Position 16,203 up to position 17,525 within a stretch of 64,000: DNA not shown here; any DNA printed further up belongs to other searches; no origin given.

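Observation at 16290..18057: dnaN-recF interval carries a degenerate HAD protein and a ComK-family regulator with a DnaA box on its promoter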

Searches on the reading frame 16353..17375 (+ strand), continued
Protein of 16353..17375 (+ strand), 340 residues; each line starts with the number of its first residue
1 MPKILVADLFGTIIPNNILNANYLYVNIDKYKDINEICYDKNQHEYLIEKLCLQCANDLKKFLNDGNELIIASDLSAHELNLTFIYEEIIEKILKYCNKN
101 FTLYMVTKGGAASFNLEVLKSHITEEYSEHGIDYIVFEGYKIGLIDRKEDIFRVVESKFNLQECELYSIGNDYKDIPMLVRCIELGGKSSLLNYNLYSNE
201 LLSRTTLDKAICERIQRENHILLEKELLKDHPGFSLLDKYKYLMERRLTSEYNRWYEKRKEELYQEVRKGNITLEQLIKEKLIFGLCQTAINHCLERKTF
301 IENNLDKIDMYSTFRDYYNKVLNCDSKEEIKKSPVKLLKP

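Call 59: search_solved_structures(query=A1, max_evalue=1)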
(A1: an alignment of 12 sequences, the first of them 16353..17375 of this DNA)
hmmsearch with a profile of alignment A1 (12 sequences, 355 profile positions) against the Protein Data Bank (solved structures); distinct sequences matched with E-value up to 1: 3.
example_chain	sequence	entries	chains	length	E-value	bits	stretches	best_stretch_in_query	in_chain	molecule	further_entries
1kyt_A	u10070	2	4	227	0.032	16.6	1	131-179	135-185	hypothetical protein TA0175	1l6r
6uf6_A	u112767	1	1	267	0.16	14.3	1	130-211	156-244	Polyisoprenyl-teichoic acid--peptidoglycan teichoic acid transferase TagU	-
3qnm_A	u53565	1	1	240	0.46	12.8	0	233-304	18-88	Haloacid dehalogenase-like hydrolase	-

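Call 91: find_encoding_contigs(protein=P0149, flank=4000, max_places=2)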
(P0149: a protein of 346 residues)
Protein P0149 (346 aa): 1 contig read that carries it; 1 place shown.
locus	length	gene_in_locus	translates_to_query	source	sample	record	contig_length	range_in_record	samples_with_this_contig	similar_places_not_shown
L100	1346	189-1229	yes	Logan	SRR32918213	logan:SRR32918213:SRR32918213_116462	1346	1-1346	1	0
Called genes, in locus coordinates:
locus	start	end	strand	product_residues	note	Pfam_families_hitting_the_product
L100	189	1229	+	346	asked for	-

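Call 92: find_encoding_contigs(protein=P0152, flank=4000, max_places=2)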
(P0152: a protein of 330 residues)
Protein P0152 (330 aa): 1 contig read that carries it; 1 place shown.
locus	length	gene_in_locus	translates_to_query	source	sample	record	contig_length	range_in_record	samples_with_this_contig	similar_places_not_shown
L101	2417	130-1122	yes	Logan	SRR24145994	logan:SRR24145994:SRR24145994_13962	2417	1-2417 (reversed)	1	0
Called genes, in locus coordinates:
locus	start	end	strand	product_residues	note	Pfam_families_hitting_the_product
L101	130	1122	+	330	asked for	-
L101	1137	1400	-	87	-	-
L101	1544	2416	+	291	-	?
